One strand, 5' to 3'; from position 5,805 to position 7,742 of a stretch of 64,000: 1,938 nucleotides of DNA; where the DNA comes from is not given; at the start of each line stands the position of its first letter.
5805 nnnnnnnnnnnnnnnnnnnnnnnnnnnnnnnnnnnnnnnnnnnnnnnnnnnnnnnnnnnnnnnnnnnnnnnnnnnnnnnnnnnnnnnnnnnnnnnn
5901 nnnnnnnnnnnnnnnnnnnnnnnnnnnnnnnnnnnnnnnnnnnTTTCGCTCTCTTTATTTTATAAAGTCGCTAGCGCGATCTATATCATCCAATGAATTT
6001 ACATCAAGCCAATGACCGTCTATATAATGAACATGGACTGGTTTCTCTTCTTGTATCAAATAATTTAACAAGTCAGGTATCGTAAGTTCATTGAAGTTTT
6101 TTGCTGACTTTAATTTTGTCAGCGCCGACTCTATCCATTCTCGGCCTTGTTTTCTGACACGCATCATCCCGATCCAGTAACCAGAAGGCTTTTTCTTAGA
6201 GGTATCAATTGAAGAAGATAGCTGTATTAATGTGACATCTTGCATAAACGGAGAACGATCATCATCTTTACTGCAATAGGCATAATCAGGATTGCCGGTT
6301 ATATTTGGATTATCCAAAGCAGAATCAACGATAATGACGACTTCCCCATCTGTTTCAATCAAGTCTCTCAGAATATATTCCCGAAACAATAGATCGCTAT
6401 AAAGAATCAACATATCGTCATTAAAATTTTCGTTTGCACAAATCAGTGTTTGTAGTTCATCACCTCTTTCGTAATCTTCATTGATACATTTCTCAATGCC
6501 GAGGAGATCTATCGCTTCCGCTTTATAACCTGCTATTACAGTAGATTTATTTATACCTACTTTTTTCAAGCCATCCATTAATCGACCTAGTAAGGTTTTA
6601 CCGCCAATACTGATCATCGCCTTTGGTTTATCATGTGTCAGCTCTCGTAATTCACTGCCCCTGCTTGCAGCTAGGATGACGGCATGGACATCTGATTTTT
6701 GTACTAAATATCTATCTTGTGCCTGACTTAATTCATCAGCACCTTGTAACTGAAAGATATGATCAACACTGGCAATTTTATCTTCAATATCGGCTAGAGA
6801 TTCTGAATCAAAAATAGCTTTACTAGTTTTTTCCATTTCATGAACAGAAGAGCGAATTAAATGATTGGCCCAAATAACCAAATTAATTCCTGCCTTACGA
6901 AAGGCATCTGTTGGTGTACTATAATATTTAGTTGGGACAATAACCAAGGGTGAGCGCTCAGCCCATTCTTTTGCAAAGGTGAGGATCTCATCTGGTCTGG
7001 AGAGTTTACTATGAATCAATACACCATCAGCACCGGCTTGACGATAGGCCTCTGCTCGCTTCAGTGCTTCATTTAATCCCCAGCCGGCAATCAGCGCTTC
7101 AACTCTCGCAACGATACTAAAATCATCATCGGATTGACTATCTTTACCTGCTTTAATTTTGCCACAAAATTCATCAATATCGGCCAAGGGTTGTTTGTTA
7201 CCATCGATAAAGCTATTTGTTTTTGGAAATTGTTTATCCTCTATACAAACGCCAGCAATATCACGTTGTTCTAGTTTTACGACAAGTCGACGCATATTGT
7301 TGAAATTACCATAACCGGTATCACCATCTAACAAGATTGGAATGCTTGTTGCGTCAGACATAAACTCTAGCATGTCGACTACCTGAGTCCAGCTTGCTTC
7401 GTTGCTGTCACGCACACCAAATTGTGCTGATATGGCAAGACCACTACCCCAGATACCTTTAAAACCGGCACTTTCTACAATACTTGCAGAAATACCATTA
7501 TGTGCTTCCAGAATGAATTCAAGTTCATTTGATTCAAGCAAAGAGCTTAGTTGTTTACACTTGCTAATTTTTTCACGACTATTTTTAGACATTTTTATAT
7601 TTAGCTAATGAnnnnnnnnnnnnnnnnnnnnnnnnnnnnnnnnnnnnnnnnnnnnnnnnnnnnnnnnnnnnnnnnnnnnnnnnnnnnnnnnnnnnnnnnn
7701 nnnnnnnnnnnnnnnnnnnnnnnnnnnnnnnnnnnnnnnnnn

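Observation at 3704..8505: Complete 2-aminoethylphosphonate biosynthesis operon with PepM-cytidylyltransferase fusion plus a second LicC-like nucleotidyltransferase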

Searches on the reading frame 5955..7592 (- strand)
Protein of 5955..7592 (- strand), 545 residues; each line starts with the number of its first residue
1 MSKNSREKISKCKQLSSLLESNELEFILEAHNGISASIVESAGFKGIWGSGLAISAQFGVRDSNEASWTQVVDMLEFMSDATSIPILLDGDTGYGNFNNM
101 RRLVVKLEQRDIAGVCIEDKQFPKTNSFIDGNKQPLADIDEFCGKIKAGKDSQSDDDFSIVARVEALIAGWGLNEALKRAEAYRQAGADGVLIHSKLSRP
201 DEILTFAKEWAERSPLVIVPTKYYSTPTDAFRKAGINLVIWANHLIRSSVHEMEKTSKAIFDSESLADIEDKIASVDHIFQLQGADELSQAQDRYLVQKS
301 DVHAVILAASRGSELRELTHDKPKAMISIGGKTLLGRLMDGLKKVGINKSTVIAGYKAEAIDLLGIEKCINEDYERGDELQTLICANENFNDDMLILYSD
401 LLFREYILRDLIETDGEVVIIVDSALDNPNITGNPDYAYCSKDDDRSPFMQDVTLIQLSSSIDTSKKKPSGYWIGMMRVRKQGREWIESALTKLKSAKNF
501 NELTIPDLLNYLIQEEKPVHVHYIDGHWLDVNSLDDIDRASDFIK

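Call 4: search_protein_families(library=pfam, proteins=[window:5955-7592:-])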
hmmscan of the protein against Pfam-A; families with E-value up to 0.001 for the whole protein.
window:5955-7592:- (545 aa): 3 families
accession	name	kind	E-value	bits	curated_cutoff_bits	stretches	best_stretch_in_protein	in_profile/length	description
PF13714.12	PEP_mutase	-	5.7e-58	196.8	31.5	1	17-260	3-239/240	Phosphoenolpyruvate phosphomutase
PF12804.13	NTP_transf_3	-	6.4e-09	36.6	27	1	304-421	1-121/160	MobA-like NTP transferase domain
PF00483.29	NTP_transferase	-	1.3e-06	28.6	21.2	1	304-360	2-59/245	Nucleotidyl transferase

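Call 5: search_protein_families(library=ncbifam, proteins=[window:5955-7592:-])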
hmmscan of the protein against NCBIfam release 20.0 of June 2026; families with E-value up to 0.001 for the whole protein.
window:5955-7592:- (545 aa): 24 families
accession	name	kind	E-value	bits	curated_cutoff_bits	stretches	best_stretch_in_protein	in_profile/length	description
TIGR02320.1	PEP_mutase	equivalog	1.1e-117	392.1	319.55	1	15-286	1-283/284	phosphoenolpyruvate mutase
TIGR02321.1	Pphn_pyruv_hyd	equivalog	5e-68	229.3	374.4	1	10-296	2-289/290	phosphonopyruvate hydrolase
TIGR02317.1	prpB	equivalog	5.2e-39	134.2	354.4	1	13-290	3-277/285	methylisocitrate lyase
NF008455.0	PRK11320.1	equivalog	1.9e-27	96.3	353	1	9-282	5-276/295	methylisocitrate lyase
TIGR02319.1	CPEP_Pphonmut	equivalog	4e-23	82.1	420.05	1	9-197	2-188/294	carboxyvinyl-carboxyphosphonate phosphorylmutase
TIGR03992.1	Arch_glmU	subfamily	1.8e-18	66.6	292.1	1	303-532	2-215/393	bifunctional sugar-1-phosphate nucleotidylyltransferase/acetyltransferase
NF041313.1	UDPGP_AglF_Halo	equivalog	2.7e-17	63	400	1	303-413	2-117/234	UTP--glucose-1-phosphate uridylyltransferase AglF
NF041173.1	Sug_nt_acttase_Thmprot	equivalog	1.1e-11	44.4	600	1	303-532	2-215/405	bifunctional sugar-1-phosphate nucleotidylyltransferase/acetyltransferase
TIGR01208.1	rmlA_long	equivalog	3.4e-11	42.6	320.25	1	304-361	2-60/353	glucose-1-phosphate thymidylyltransferase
NF041135.1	IPPtranDIPPsyn_Thcocales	equivalog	2.3e-09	36.8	580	1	303-419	2-120/419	bifunctional L-myo-inositol-1-phosphate cytidylyltransferase/CDP-L-myo-inositol myo-inositolphosphotransferase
NF045697.1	MurNAcPUrMurU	equivalog_domain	1.4e-08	34.4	370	1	305-360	1-56/229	N-acetylmuramate alpha-1-phosphate uridylyltransferase MurU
NF010940.0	PRK14360.1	equivalog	2.7e-08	32.8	602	1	304-429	4-136/452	bifunctional UDP-N-acetylglucosamine diphosphorylase/glucosamine-1-phosphate N-acetyltransferase GlmU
TIGR02623.1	G1P_cyt_trans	equivalog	7.2e-08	32.2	300.25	1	303-361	2-60/255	glucose-1-phosphate cytidylyltransferase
NF045761.1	NAMPUrTaseMurU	equivalog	1.4e-07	31.6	250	1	303-360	2-59/226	N-acetylmuramate alpha-1-phosphate uridylyltransferase MurU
TIGR01173.1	glmU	equivalog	4e-07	29.2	366.85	1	303-520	2-210/452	bifunctional UDP-N-acetylglucosamine diphosphorylase/glucosamine-1-phosphate N-acetyltransferase GlmU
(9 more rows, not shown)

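Call 9: find_homologous_proteins(query=window:5955-7592:-)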
Query window:5955-7592:- (545 aa): 8000 proteins with E <= 0.001 among 8000 candidates; the best 120 are listed.
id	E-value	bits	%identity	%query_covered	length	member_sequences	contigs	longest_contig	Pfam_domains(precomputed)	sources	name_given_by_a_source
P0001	0.0e+0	1148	94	100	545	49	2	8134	PF00483.30,PF13714.13,PF12804.14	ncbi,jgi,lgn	ncbi:MAG: phosphoenolpyruvate phosphomutase [Gammaproteobacteria bacterium]|jgi:phosphoenolpyruvate 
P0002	0.0e+0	1119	91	100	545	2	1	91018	PF00483.30,PF13714.13,PF12804.14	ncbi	-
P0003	0.0e+0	1109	89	100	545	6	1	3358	PF00483.30,PF13714.13,PF12804.14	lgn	-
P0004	0.0e+0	1063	86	99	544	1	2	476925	PF00483.30,PF13714.13,PF12804.14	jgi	jgi:phosphoenolpyruvate phosphomutase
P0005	0.0e+0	1062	86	100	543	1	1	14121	PF00483.30,PF13714.13,PF12804.14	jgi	-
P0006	0.0e+0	1059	86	98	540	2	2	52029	PF00483.30,PF13714.13,PF12804.14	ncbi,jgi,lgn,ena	-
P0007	0.0e+0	1059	85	100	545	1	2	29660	PF00483.30,PF13714.13,PF12804.14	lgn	-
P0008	0.0e+0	1057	85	100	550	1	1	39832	PF00483.30,PF13714.13,PF12804.14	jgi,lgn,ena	-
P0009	0.0e+0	1057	86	100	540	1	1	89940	PF00483.30,PF13714.13,PF12804.14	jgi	jgi:phosphoenolpyruvate phosphomutase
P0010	0.0e+0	1057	84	100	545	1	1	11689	PF00483.30,PF13714.13,PF12804.14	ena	-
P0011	0.0e+0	1056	84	100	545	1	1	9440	PF00483.30,PF13714.13,PF12804.14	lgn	-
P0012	0.0e+0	1056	84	100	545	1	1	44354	PF00483.30,PF13714.13,PF12804.14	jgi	jgi:phosphoenolpyruvate phosphomutase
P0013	0.0e+0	1056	86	99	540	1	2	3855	PF00483.30,PF13714.13,PF12804.14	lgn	-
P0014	0.0e+0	1055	85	99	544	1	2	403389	PF00483.30,PF13714.13,PF12804.14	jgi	jgi:phosphoenolpyruvate phosphomutase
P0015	0.0e+0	1051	84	100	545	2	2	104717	PF00483.30,PF13714.13,PF12804.14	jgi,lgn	jgi:phosphoenolpyruvate phosphomutase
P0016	0.0e+0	1050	85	99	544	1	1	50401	PF00483.30,PF13714.13,PF12804.14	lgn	-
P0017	0.0e+0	1048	84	100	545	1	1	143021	PF13714.13,PF12804.14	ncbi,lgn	-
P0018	0.0e+0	1048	85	98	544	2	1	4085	PF00483.30,PF13714.13,PF12804.14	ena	-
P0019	0.0e+0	1046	83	100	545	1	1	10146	PF00483.30,PF13714.13,PF12804.14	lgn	-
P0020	0.0e+0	1045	85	98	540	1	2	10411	PF00483.30,PF13714.13,PF12804.14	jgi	jgi:phosphoenolpyruvate phosphomutase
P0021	0.0e+0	1045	84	99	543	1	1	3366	PF00483.30,PF13714.13,PF12804.14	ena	-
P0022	0.0e+0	1045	84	99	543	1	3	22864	PF00483.30,PF13714.13,PF12804.14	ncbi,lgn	-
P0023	0.0e+0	1044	83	100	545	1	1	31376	PF00483.30,PF13714.13,PF12804.14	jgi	jgi:phosphoenolpyruvate phosphomutase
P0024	0.0e+0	1044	85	100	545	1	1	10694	PF00483.30,PF13714.13,PF12804.14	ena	-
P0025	0.0e+0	1040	84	99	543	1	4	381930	PF00483.30,PF13714.13,PF12804.14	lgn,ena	-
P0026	0.0e+0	1039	83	99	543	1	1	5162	PF00483.30,PF13714.13,PF12804.14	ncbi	-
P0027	0.0e+0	1039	83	100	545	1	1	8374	PF00483.30,PF13714.13,PF12804.14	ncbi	-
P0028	0.0e+0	1039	83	99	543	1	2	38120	PF00483.30,PF13714.13,PF12804.14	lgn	-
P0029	0.0e+0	1039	82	100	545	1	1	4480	PF00483.30,PF13714.13,PF12804.14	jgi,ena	-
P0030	0.0e+0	1038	83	99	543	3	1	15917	PF00483.30,PF13714.13,PF12804.14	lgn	-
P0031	0.0e+0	1038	83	97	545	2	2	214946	PF00483.30,PF13714.13,PF12804.14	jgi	jgi:phosphoenolpyruvate phosphomutase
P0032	0.0e+0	1036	83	100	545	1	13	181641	PF00483.30,PF13714.13,PF12804.14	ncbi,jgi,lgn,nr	ncbi:MAG TPA: phosphoenolpyruvate mutase [Thiotrichaceae bacterium]|jgi:phosphoenolpyruvate phosphom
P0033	0.0e+0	1036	83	100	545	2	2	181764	PF00483.30,PF13714.13,PF12804.14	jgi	jgi:phosphoenolpyruvate phosphomutase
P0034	0.0e+0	1035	83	100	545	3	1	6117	PF00483.30,PF13714.13,PF12804.14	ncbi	-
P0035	0.0e+0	1033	83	100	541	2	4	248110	PF00483.30,PF13714.13,PF12804.14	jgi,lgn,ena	jgi:phosphoenolpyruvate phosphomutase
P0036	0.0e+0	1031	83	99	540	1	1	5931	PF00483.30,PF13714.13,PF12804.14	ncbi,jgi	-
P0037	0.0e+0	1030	82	100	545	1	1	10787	PF00483.30,PF13714.13,PF12804.14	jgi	jgi:phosphoenolpyruvate phosphomutase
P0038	0.0e+0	1028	82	99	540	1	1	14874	PF00483.30,PF13714.13,PF12804.14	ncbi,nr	ncbi:MAG: phosphoenolpyruvate mutase [Proteobacteria bacterium]|nr:phosphoenolpyruvate mutase [Pseud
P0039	0.0e+0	1025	82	100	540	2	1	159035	PF00483.30,PF13714.13,PF12804.14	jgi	jgi:phosphoenolpyruvate phosphomutase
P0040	0.0e+0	1020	82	99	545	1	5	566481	PF00483.30,PF13714.13,PF12804.14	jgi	jgi:phosphoenolpyruvate phosphomutase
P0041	0.0e+0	1020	81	100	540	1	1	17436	PF00483.30,PF13714.13,PF12804.14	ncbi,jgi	-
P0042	0.0e+0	1015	82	99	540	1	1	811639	PF00483.30,PF13714.13,PF12804.14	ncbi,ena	-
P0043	0.0e+0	1009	80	100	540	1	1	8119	PF00483.30,PF13714.13,PF12804.14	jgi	-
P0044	2.8e-298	1008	80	100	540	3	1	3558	PF00483.30,PF13714.13,PF12804.14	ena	-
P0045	7.3e-297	1003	81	98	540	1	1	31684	PF00483.30,PF13714.13,PF12804.14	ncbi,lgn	-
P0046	3.3e-295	998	81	98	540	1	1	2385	PF00483.30,PF13714.13,PF12804.14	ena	-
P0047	3.9e-290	981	79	98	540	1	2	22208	PF13714.13,PF12804.14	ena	-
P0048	4.7e-290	981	79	99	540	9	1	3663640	PF13714.13,PF12804.14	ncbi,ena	-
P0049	8.2e-289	976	79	99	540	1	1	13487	PF00483.30,PF13714.13,PF12804.14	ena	-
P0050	1.5e-288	976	78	99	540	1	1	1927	PF00483.30,PF13714.13,PF12804.14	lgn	-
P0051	1.4e-287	972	78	99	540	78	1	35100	PF00483.30,PF13714.13,PF12804.14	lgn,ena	-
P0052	1.4e-287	972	78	99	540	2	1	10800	PF00483.30,PF13714.13,PF12804.14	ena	-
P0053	8.1e-287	970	79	99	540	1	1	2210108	PF00483.30,PF13714.13,PF12804.14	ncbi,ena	-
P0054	1.4e-283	959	93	84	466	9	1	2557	PF13714.13,PF12804.14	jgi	-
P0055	1.6e-282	956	77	98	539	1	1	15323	PF00483.30,PF13714.13,PF12804.14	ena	-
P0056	1.1e-281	953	77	99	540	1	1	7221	PF00483.30,PF13714.13,PF12804.14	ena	-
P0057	1.7e-281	952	76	98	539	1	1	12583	PF00483.30,PF13714.13,PF12804.14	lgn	-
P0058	5.4e-281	951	78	99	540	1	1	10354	PF00483.30,PF13714.13,PF12804.14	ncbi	-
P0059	3.6e-279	945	76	100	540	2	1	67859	PF13714.13,PF12804.14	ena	-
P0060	7.6e-279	944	76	99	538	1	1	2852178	PF00483.30,PF13714.13,PF12804.14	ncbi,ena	-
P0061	7.6e-279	944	76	99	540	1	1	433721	PF13714.13,PF12804.14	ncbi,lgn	-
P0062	5.5e-278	941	75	99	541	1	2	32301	PF00483.30,PF13714.13,PF12804.14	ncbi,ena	-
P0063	1.5e-277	939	75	99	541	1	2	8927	PF00483.30,PF13714.13,PF12804.14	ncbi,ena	-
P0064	3.7e-277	938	75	99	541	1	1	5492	PF00483.30,PF13714.13,PF12804.14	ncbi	-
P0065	6.8e-276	934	84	89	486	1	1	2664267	PF00483.30,PF13714.13,PF12804.14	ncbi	-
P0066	1.8e-275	932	75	98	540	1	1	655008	PF13714.13,PF12804.14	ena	-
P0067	2.6e-275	932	76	99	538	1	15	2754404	PF00483.30,PF13714.13,PF12804.14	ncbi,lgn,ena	ncbi:MAG: phosphoenolpyruvate mutase [Gammaproteobacteria bacterium]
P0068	2.6e-274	929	75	98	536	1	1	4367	PF00483.30,PF13714.13,PF12804.14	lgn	-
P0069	5.1e-274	928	75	99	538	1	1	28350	PF00483.30,PF13714.13,PF12804.14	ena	-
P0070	7.5e-274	927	75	99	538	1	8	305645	PF00483.30,PF13714.13,PF12804.14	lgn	-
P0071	8.4e-274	927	76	99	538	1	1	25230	PF13714.13,PF12804.14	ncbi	-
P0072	8.4e-274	927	74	98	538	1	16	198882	PF00483.30,PF13714.13,PF12804.14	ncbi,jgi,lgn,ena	-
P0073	5.5e-273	924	75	98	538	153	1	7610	PF13714.13,PF12804.14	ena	-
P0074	1.1e-271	920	75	98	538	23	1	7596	PF00483.30,PF13714.13,PF12804.14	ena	-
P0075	1.5e-271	919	75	98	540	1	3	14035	PF13714.13,PF12804.14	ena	-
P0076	2.5e-271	919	75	98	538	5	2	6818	PF00483.30,PF13714.13,PF12804.14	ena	-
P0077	5.8e-270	914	75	98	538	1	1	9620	PF00483.30,PF13714.13,PF12804.14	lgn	-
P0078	8.2e-270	914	75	98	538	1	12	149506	PF00483.30,PF13714.13,PF12804.14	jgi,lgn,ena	jgi:phosphoenolpyruvate phosphomutase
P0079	1.2e-269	913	74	98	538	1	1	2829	PF00483.30,PF13714.13,PF12804.14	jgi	jgi:phosphoenolpyruvate phosphomutase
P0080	5.0e-269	911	74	98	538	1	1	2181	PF00483.30,PF13714.13,PF12804.14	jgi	jgi:phosphoenolpyruvate phosphomutase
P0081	2.0e-268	909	74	98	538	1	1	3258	PF00483.30,PF13714.13,PF12804.14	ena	-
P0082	3.0e-268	909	74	98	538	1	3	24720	PF00483.30,PF13714.13,PF12804.14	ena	-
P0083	3.1e-268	909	74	98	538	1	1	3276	PF00483.30,PF13714.13,PF12804.14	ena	-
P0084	1.0e-267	907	74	98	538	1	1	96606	PF00483.30,PF13714.13,PF12804.14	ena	-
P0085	3.0e-267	905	74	98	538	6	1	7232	PF00483.30,PF13714.13,PF12804.14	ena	-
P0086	1.1e-266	903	74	98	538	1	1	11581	PF00483.30,PF13714.13,PF12804.14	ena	-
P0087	2.4e-266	902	73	98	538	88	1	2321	PF00483.30,PF13714.13,PF12804.14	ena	-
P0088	3.6e-263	892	74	98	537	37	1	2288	PF00483.30,PF13714.13,PF12804.14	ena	-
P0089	3.7e-261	885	72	98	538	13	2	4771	PF00483.30,PF13714.13,PF12804.14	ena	-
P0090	4.0e-261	885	72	99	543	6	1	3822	PF13714.13,PF12804.14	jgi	jgi:phosphoenolpyruvate phosphomutase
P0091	5.3e-260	881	71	98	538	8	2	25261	PF13714.13,PF12804.14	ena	-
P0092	4.8e-259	878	70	100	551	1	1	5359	PF13714.13,PF12804.14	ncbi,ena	-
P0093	1.6e-258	876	72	98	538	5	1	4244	PF00483.30,PF13714.13,PF12804.14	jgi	-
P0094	2.0e-257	873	71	98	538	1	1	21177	PF00483.30,PF13714.13,PF12804.14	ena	-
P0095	7.9e-256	868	71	98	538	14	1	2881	PF00483.30,PF13714.13,PF12804.14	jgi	-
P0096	3.6e-255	865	69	98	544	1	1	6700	PF13714.13,PF12804.14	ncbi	-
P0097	4.1e-255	865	69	100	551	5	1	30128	PF13714.13,PF12804.14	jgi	jgi:phosphoenolpyruvate phosphomutase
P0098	3.5e-254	862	69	100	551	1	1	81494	PF13714.13,PF12804.14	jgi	jgi:phosphoenolpyruvate phosphomutase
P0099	4.3e-254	862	68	100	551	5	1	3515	PF00483.30,PF13714.13,PF12804.14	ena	-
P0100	6.6e-254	861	70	98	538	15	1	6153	PF00483.30,PF13714.13,PF12804.14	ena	-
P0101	6.7e-254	861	71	98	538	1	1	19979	PF00483.30,PF13714.13,PF12804.14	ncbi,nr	ncbi:MAG: phosphoenolpyruvate mutase [Pseudomonadota bacterium]|nr:phosphoenolpyruvate mutase [Pseud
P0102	8.0e-254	861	68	99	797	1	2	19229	PF00483.30,PF13714.13,PF01128.26,PF12804.14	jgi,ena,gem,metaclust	metaclust:\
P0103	5.6e-253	858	71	99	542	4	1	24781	PF13714.13,PF12804.14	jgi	jgi:phosphoenolpyruvate phosphomutase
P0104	7.8e-253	858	71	99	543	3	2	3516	PF00483.30,PF13714.13,PF12804.14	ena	-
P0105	3.7e-252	856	69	99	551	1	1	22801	PF00483.30,PF13714.13,PF12804.14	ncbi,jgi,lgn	ncbi:MAG: phosphoenolpyruvate phosphomutase [Planctomycetota bacterium]|jgi:phosphoenolpyruvate phos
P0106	4.0e-252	855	70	98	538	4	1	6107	PF13714.13,PF12804.14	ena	-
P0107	5.2e-252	855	70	98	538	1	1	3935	PF00483.30,PF13714.13,PF12804.14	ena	-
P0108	7.3e-251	851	69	99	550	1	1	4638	PF13714.13,PF12804.14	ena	-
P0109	1.7e-250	850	70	97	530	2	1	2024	PF00483.30,PF13714.13,PF12804.14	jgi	-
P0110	2.4e-250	850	68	100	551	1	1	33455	PF13714.13,PF12804.14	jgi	jgi:phosphoenolpyruvate phosphomutase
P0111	2.5e-250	849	68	100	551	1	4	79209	PF13714.13,PF12804.14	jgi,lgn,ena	-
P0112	9.1e-250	848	69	100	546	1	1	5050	PF00483.30,PF13714.13,PF12804.14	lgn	-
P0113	4.8e-249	845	69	99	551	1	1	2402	PF13714.13,PF12804.14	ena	-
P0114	5.3e-249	845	69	99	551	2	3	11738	PF00483.30,PF13714.13,PF12804.14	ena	-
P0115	6.3e-249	845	70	98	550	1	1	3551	PF00483.30,PF13714.13,PF12804.14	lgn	-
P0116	6.5e-249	845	67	99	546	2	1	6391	PF13714.13,PF12804.14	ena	-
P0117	1.0e-248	844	67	100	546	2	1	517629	PF13714.13,PF12804.14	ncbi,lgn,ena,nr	ncbi:MAG: phosphoenolpyruvate mutase [Gammaproteobacteria bacterium]|nr:phosphoenolpyruvate mutase [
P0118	1.3e-248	844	68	99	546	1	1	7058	PF13714.13,PF12804.14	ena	-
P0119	4.1e-248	842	69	98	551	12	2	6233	PF00483.30,PF13714.13,PF12804.14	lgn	-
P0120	7.7e-248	841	68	99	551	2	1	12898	PF00483.30,PF13714.13,PF12804.14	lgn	-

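Call 12: search_solved_structures(query=window:5955-7592:-, max_evalue=0.001, show_alignments=0)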
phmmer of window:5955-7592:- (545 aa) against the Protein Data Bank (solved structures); distinct sequences matched with E-value up to 0.001: 29.
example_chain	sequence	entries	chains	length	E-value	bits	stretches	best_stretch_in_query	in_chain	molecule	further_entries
1m1b_A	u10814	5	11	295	2.8e-129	435.2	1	8-297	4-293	PHOSPHOENOLPYRUVATE PHOSPHOMUTASE | PROTEIN (PHOSPHOENOLPYRUVATE MUTASE)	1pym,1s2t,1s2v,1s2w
1s2u_A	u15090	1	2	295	3.5e-128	431.5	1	8-297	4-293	Phosphoenolpyruvate phosphomutase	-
5unc_A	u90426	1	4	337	5.5e-75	256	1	14-296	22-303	PHOSPHOENOLPYRUVATE PHOSPHOMUTASE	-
2dua_A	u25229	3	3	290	1.7e-63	218.1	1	11-296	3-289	Phosphonopyruvate hydrolase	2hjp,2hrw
4iqd_A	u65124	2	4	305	1.6e-27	99.4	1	13-265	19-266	Carboxyvinyl-carboxyphosphonate phosphorylmutase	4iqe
1zlp_A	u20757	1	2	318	6.2e-22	80.9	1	25-279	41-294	petal death protein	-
9hra_A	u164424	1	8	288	1.2e-18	70.1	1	27-262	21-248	2-methylisocitrate lyase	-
1xg3_A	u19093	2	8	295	1.3e-18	70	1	18-247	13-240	Probable methylisocitrate lyase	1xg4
3eoo_A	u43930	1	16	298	1.4e-18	69.9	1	28-240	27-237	Methylisocitrate lyase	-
9hgk_A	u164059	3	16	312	1.5e-18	69.8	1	27-262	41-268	2-methylisocitrate lyase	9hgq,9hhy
9hgo_A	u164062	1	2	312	3.9e-18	68.4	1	27-262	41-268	2-methylisocitrate lyase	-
1mum_A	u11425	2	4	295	4.6e-18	68.2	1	18-247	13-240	2-methylisocitrate lyase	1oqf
9hhs_A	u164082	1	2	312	5.3e-18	68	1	27-262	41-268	2-methylisocitrate lyase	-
6t4v_C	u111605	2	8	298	6.3e-17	64.4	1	32-259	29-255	2-methylisocitrate lyase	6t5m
1o5q_A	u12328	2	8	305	8.1e-17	64.1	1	17-257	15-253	Probable methylisocitrate lyase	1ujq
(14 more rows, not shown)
